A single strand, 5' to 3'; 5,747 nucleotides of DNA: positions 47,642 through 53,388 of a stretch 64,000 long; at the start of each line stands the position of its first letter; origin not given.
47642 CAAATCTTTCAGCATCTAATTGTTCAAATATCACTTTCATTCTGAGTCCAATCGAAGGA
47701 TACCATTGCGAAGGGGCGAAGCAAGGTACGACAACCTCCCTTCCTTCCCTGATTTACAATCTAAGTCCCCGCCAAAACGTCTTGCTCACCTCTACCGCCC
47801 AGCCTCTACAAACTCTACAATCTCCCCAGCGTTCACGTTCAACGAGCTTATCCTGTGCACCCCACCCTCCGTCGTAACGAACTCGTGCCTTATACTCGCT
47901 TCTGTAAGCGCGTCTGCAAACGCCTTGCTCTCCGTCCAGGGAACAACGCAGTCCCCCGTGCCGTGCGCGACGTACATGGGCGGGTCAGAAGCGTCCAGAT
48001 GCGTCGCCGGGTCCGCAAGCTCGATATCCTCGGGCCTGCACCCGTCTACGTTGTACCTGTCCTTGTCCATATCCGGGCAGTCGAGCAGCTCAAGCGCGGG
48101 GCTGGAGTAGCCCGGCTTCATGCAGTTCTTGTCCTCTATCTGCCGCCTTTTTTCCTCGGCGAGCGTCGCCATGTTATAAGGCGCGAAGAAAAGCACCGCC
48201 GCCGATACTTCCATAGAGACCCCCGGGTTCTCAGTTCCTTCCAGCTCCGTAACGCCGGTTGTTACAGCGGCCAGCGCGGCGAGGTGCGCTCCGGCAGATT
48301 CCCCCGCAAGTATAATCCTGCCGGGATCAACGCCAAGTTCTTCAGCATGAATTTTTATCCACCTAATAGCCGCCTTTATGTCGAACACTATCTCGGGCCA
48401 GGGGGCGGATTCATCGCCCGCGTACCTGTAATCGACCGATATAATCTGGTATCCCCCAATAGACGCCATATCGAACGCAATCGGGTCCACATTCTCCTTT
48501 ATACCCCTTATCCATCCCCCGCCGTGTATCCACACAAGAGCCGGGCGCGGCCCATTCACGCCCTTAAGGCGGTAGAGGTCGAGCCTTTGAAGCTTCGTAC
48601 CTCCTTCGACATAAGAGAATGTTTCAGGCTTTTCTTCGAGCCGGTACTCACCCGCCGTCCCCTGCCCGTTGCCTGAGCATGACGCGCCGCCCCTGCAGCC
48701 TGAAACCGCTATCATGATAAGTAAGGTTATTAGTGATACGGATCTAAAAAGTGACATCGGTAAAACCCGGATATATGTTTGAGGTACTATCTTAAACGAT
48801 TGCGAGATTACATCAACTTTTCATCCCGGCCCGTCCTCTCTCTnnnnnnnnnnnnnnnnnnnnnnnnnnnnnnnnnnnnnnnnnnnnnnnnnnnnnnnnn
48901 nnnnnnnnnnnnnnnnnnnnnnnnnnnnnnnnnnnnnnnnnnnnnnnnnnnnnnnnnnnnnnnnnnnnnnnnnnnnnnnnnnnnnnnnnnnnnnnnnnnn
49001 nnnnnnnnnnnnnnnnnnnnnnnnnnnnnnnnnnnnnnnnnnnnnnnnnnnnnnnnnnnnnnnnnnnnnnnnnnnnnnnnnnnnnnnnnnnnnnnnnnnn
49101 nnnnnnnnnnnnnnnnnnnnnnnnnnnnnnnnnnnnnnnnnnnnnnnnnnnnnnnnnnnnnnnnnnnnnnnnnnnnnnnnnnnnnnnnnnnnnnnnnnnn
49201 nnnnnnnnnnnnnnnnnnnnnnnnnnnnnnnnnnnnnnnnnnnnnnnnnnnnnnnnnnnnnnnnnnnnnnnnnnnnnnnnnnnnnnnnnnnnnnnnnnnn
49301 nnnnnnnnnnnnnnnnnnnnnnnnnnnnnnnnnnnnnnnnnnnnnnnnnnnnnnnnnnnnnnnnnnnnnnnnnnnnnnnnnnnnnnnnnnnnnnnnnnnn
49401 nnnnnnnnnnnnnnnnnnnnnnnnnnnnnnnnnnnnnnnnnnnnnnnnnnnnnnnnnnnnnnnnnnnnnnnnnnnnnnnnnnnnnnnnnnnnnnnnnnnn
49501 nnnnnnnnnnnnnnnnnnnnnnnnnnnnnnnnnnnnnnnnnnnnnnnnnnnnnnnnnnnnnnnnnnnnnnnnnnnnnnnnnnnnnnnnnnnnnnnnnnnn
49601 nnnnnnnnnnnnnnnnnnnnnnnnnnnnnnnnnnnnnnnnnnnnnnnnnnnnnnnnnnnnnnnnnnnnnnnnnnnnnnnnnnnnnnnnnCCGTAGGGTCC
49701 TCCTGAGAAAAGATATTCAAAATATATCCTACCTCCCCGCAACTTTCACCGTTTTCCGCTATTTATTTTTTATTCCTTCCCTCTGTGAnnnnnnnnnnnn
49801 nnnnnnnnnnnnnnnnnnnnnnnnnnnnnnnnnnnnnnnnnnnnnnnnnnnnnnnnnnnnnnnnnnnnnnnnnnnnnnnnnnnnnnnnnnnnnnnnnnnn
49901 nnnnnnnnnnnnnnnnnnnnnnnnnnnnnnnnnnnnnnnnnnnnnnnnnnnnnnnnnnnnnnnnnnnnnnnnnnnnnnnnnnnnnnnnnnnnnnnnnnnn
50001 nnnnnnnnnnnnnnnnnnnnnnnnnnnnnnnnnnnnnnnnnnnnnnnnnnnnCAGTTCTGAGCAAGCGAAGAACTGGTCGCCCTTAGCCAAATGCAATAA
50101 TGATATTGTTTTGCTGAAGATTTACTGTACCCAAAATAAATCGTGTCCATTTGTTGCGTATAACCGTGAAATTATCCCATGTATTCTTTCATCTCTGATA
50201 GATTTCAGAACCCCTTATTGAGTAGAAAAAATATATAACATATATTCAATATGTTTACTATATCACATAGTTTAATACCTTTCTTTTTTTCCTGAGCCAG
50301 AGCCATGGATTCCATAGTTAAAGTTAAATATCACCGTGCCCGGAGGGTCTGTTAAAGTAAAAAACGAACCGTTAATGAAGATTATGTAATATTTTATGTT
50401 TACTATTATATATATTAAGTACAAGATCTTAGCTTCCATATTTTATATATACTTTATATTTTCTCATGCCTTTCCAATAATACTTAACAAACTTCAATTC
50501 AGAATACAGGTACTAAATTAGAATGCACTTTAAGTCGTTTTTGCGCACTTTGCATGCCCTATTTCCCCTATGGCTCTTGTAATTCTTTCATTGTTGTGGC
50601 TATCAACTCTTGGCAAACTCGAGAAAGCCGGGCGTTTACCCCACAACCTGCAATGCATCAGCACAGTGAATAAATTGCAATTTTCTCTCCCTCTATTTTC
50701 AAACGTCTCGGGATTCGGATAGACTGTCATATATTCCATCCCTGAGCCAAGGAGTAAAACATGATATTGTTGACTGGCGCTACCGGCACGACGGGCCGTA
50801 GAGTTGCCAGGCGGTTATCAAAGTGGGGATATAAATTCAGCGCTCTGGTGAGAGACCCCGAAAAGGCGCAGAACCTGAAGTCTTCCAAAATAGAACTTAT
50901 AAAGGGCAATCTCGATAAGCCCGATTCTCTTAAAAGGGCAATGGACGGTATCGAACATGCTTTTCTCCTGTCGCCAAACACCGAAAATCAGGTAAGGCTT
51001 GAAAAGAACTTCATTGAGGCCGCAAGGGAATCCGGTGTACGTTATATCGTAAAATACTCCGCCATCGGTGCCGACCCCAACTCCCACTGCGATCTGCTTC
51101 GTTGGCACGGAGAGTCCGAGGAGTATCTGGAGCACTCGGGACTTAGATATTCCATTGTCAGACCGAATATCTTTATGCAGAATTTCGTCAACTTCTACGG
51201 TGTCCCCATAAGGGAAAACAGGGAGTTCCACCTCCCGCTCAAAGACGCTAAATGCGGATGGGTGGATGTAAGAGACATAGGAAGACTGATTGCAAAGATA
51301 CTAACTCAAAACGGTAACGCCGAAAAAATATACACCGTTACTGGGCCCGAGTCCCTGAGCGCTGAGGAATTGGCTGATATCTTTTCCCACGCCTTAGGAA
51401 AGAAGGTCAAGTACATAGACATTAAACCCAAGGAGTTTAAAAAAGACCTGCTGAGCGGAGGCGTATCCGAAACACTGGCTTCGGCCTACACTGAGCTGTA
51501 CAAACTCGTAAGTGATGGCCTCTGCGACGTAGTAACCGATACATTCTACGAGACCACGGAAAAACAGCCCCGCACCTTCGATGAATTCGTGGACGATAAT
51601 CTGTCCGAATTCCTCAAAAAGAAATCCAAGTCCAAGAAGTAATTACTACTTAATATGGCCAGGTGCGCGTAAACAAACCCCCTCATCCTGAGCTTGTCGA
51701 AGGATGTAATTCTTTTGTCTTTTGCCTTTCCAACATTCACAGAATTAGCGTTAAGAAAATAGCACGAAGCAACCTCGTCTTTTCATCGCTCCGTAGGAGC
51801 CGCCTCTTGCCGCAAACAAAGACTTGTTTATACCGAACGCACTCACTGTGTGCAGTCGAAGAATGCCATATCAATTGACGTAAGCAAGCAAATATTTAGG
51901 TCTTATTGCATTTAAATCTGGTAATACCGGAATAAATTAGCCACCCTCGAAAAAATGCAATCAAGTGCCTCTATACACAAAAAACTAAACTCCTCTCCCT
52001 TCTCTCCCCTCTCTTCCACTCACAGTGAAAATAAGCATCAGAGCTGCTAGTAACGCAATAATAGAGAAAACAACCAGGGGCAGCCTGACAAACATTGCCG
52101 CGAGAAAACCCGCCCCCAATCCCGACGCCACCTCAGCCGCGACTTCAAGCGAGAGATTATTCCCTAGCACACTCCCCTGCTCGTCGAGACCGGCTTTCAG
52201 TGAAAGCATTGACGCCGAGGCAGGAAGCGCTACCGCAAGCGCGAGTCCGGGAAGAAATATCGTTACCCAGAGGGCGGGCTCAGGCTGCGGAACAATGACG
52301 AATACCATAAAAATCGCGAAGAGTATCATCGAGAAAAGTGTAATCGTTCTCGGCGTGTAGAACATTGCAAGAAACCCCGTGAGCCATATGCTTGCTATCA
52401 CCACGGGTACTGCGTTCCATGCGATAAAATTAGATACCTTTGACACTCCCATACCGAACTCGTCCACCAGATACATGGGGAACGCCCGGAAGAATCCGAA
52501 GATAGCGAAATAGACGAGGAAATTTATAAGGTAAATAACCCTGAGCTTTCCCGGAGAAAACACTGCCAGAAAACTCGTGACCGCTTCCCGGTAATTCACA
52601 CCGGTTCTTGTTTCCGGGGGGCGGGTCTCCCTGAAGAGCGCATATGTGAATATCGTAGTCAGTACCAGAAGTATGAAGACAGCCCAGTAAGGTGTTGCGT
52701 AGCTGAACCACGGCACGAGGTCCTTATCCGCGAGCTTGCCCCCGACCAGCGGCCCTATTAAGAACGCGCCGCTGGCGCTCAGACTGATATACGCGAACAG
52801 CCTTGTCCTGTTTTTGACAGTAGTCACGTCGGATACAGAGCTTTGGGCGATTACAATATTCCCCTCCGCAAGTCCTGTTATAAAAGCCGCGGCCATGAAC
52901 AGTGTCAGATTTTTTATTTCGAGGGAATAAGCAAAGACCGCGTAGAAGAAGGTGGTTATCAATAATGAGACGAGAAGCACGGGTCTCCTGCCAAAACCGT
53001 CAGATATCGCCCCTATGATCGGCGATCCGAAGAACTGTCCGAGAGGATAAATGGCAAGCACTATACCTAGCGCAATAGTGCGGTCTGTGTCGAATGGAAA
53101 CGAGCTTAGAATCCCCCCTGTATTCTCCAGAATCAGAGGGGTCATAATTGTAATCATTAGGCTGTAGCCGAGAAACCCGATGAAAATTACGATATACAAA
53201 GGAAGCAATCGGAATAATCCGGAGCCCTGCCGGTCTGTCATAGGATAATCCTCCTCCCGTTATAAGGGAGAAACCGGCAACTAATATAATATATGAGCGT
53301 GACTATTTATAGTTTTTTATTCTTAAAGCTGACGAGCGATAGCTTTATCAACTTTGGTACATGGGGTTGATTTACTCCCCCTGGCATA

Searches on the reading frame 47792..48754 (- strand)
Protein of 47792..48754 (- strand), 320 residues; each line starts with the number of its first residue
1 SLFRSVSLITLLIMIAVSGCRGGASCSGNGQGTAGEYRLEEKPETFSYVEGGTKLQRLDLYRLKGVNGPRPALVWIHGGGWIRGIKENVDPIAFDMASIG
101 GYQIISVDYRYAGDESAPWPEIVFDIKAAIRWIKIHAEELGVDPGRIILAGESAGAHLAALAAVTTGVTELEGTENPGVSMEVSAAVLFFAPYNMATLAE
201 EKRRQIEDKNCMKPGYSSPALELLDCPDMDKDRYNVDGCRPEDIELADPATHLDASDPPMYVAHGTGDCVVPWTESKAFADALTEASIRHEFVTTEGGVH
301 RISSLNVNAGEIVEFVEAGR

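Call 22: search_protein_families(library=pfam, proteins=[window:47792-48754:-], max_evalue=0.001)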
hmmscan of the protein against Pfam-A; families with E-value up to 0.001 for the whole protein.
window:47792-48754:- (320 aa): 8 families
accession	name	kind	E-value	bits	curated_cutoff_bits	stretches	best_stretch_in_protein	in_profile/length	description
PF20434.5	BD-FAE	-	2.3e-42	145.4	26.8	1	58-283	1-215/215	BD-FAE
PF07859.19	Abhydrolase_3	-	5.4e-24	85.6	25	1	73-301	1-207/210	alpha/beta hydrolase fold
PF00135.34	COesterase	-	1.5e-10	41.1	27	1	68-166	101-204/515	Carboxylesterase family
PF00326.27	Peptidase_S9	-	1.9e-07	31.2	22.6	1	241-309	126-196/213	Prolyl oligopeptidase family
PF12697.13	Abhydrolase_6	-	3.7e-07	31.5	26.3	1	73-278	1-188/217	Alpha/beta hydrolase family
PF02230.22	Abhydrolase_2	-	2.5e-05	24.7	23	0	243-307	143-206/217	Phospholipase/Carboxylesterase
PF00561.26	Abhydrolase_1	-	3.3e-05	24.1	25.8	0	71-164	1-88/245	alpha/beta hydrolase fold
PF12146.15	Hydrolase_4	-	0.00044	20.1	27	0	254-302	188-234/239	Serine aminopeptidase, S33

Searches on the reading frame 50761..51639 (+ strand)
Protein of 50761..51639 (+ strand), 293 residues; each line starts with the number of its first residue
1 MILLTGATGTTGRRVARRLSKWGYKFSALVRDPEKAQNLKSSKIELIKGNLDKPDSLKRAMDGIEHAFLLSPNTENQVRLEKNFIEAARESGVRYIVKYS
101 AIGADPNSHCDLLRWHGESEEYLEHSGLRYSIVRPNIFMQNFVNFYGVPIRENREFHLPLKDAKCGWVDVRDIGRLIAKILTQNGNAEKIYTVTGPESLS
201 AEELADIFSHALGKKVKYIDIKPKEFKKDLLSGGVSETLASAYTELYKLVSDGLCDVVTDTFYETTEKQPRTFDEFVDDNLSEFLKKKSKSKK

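Call 22: search_protein_families(library=pfam, proteins=[window:50761-51639:+], max_evalue=0.001)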
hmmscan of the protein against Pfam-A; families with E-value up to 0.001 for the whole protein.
window:50761-51639:+ (293 aa): 5 families
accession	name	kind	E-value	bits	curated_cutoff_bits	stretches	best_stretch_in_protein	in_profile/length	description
PF05368.20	NmrA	-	6.7e-40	138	27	1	2-276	5-297/298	NmrA-like family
PF13460.12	NAD_binding_10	-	3.2e-26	92.8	27.2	1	6-141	1-149/184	NAD(P)H-binding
PF01370.27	Epimerase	-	1.3e-09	38.3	20.9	1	2-93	1-107/240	NAD dependent epimerase/dehydratase family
PF02254.24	TrkA_N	-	1.6e-06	28.9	23.8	1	8-68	6-64/116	TrkA-N domain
PF00106.31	adh_short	-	0.00028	20.9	26.6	1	2-66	3-73/195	short chain dehydrogenase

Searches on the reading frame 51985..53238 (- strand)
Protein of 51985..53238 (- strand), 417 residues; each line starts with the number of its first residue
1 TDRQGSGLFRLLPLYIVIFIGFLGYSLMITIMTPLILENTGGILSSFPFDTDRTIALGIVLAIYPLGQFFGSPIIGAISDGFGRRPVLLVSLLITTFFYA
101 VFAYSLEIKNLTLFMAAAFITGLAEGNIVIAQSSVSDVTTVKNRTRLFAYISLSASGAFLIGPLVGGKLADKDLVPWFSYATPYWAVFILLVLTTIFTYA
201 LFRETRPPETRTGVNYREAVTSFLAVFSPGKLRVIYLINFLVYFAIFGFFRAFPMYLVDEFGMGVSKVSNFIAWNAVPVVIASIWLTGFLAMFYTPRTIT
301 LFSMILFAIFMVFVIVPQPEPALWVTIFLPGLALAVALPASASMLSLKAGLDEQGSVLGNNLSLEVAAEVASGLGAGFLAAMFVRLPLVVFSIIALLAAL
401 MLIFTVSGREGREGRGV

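Call 22: search_protein_families(library=pfam, proteins=[window:51985-53238:-], max_evalue=0.001)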
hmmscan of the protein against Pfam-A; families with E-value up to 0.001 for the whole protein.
window:51985-53238:- (417 aa): 3 families
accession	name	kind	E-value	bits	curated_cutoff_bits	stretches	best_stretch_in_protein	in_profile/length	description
PF07690.21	MFS_1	-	7.7e-35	120.8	33.4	2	14-264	1-235/347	Major Facilitator Superfamily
PF00083.30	Sugar_tr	-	5.2e-08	32.6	22.3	1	54-194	45-189/452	Sugar (and other) transporter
PF12832.13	MFS_1_like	-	1.5e-06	28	25.2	1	57-359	36-340/373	MFS_1 like family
